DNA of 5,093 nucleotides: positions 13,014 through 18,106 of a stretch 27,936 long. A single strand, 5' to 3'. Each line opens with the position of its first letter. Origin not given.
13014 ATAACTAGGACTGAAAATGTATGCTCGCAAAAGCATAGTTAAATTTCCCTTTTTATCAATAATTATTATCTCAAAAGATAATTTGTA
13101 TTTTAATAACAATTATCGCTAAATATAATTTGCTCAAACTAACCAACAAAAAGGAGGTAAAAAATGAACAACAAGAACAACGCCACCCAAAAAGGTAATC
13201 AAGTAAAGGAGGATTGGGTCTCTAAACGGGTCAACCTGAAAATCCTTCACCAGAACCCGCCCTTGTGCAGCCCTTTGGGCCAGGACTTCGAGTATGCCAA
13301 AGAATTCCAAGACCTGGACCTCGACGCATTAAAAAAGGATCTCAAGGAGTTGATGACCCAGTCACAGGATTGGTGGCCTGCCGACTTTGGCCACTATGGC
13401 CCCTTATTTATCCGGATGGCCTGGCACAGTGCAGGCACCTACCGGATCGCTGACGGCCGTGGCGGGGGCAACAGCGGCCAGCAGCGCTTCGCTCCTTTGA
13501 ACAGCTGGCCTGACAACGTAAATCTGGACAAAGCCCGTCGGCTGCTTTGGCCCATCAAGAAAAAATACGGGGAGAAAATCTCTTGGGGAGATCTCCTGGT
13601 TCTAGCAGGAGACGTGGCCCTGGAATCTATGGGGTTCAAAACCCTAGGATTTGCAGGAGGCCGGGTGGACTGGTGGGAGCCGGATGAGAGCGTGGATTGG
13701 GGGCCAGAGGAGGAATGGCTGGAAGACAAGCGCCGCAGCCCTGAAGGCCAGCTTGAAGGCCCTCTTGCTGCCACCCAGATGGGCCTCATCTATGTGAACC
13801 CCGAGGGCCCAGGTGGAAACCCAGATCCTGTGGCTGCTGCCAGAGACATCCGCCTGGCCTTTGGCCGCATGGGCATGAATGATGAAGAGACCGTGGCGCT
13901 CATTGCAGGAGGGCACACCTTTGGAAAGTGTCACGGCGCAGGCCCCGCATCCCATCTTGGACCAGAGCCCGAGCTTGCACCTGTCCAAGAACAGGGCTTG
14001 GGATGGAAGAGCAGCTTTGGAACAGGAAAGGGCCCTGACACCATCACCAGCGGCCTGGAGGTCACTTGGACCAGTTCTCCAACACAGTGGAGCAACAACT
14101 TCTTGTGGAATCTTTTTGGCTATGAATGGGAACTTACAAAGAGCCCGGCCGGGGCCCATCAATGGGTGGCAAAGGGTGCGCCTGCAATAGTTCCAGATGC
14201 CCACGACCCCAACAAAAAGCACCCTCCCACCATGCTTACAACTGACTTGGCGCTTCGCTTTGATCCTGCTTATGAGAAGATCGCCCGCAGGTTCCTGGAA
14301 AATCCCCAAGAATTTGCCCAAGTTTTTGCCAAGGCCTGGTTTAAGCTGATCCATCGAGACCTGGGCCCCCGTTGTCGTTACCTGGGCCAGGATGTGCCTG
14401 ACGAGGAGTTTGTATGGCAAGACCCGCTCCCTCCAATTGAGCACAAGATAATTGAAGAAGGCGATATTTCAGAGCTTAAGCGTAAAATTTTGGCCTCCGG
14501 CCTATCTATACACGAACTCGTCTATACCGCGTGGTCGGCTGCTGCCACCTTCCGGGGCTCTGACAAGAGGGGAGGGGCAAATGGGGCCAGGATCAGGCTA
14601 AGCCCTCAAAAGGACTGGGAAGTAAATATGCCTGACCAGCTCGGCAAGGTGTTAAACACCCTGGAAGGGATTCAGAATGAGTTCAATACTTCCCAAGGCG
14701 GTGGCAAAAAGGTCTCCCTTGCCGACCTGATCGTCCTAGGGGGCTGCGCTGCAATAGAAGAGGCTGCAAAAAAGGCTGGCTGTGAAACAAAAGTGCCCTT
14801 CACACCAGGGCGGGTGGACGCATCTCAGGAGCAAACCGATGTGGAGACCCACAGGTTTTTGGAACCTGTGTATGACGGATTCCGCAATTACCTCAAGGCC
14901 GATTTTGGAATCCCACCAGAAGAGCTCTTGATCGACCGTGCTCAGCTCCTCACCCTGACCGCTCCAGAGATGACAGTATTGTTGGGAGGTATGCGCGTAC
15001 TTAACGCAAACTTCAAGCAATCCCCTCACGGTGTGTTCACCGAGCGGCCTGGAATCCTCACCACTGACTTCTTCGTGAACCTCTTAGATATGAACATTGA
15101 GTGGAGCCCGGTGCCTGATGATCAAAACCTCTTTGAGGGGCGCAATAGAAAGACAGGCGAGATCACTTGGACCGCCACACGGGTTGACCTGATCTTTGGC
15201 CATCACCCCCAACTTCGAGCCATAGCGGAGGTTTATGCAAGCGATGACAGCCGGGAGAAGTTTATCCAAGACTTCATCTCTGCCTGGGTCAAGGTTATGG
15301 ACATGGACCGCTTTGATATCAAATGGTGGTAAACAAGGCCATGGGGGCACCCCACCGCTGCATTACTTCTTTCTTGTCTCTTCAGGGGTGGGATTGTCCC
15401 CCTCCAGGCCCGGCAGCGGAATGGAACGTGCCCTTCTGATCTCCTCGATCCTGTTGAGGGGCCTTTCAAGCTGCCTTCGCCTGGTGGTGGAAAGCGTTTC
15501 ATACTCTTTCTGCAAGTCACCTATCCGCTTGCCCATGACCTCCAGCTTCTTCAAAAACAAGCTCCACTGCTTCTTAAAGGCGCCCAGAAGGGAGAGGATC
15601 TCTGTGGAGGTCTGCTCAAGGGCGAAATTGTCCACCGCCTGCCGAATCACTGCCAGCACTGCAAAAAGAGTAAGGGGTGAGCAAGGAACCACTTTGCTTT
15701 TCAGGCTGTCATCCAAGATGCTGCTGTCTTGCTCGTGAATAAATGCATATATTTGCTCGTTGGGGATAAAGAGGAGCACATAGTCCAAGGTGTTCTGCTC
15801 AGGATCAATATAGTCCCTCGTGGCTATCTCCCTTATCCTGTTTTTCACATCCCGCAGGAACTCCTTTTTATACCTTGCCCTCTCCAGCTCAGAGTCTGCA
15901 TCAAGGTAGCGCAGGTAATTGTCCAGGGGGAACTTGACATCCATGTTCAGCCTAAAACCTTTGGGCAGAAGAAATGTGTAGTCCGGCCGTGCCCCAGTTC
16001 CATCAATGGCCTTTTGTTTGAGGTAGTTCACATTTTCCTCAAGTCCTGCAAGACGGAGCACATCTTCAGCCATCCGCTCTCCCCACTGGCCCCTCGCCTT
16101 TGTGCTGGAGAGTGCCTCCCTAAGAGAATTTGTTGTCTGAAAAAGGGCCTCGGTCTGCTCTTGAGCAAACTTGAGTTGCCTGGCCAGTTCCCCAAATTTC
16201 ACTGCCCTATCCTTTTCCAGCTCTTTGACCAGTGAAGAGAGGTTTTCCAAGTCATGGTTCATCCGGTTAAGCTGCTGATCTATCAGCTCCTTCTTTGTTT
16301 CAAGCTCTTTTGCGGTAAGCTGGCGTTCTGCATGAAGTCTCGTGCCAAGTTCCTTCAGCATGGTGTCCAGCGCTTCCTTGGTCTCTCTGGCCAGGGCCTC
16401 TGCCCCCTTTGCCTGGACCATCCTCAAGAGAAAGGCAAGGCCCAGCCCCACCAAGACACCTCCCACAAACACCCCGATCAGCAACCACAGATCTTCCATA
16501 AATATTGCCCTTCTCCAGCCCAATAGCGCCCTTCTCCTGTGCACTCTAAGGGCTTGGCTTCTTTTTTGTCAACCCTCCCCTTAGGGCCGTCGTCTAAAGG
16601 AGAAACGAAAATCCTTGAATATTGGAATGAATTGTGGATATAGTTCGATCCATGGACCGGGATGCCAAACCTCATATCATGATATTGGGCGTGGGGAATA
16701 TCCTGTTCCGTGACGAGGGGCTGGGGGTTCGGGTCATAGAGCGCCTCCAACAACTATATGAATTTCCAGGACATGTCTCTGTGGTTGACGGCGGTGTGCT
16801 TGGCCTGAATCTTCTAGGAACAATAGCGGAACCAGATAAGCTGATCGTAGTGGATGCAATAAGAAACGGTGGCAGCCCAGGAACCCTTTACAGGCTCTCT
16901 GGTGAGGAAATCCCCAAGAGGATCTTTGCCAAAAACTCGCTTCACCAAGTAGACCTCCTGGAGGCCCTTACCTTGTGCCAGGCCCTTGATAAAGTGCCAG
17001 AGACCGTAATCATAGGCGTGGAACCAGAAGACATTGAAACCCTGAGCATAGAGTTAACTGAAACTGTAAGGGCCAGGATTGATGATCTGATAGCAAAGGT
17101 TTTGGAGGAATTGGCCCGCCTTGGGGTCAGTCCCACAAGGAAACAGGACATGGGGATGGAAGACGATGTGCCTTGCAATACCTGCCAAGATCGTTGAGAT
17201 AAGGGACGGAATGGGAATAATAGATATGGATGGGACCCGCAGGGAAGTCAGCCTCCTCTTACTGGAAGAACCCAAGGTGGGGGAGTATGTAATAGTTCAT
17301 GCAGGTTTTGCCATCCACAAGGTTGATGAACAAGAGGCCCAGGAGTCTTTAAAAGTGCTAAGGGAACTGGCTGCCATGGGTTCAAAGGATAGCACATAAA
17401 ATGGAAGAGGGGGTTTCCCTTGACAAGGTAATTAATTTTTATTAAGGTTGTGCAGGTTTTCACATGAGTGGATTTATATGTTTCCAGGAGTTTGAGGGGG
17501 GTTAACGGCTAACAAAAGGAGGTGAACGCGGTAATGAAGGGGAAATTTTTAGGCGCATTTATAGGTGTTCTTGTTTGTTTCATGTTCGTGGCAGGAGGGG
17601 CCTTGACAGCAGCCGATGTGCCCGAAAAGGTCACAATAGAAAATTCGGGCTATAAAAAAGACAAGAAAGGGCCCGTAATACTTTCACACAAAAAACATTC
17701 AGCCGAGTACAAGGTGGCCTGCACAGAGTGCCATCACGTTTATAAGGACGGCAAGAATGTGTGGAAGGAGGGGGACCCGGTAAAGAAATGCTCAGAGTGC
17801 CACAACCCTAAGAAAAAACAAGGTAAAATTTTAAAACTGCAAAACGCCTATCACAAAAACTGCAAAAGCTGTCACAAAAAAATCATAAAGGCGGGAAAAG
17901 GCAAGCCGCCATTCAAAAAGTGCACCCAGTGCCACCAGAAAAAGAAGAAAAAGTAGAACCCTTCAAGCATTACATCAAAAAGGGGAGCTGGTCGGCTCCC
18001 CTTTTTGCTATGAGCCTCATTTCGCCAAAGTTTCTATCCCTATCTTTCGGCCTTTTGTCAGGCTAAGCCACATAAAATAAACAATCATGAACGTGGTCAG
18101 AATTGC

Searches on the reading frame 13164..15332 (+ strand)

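Call 9: search_protein_families(library=pfam, proteins=[window:13164-15332:+], max_evalue=0.001)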
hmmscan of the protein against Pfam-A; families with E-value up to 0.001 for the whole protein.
window:13164-15332:+ (722 aa): 1 family
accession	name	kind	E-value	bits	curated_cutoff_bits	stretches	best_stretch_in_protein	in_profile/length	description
PF00141.28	peroxidase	-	2.2e-68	231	27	2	75-379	12-236/237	Peroxidase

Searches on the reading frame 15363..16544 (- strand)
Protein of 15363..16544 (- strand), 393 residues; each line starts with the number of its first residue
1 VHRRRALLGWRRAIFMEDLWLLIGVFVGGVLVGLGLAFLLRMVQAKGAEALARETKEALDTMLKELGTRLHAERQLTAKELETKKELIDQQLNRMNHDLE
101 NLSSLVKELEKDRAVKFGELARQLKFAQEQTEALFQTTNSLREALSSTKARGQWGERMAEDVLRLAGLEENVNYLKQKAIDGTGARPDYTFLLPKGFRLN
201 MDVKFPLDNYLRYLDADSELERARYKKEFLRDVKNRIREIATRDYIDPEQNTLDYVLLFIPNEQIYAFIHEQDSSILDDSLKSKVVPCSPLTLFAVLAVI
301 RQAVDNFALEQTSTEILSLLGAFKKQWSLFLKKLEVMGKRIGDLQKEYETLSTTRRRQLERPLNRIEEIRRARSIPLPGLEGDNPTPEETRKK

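Call 9: search_protein_families(library=pfam, proteins=[window:15363-16544:-], max_evalue=0.001)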
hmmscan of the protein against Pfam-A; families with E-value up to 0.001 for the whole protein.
window:15363-16544:- (393 aa): 1 family
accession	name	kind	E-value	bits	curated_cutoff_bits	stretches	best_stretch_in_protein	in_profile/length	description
PF02646.22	RmuC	-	1.4e-69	234.8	26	1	88-370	3-285/291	RmuC family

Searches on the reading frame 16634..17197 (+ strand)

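Call 9: search_protein_families(library=pfam, proteins=[window:16634-17197:+], max_evalue=0.001)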
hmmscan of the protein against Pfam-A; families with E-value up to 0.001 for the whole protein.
window:16634-17197:+ (187 aa): 1 family
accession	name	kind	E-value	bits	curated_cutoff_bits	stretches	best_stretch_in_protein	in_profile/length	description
PF01750.23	HycI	-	2.3e-36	125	23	1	32-159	1-130/130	Hydrogenase maturation protease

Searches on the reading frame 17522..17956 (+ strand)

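Call 8: search_protein_families(library=pfam, proteins=[window:17522-17956:+], max_evalue=0.001)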
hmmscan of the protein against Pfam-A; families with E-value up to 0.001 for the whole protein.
window:17522-17956:+ (144 aa): 4 families
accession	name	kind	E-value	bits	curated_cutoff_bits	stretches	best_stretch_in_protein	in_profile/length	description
PF02085.21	Cytochrom_CIII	-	2.3e-13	50.8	22.9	1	43-138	11-101/101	Class III cytochrome C family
PF14522.11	Cytochrome_C7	-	5.6e-07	29.7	24.8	1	53-119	2-67/67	Cytochrome c7 and related cytochrome c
PF14537.11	Cytochrom_c3_2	-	0.0001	23.1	25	0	112-143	7-38/79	Cytochrome c3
PF09699.15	Paired_CXXCH_1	-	0.00011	22.2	20.6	1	88-120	7-38/41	Doubled CXXCH motif (Paired_CXXCH_1)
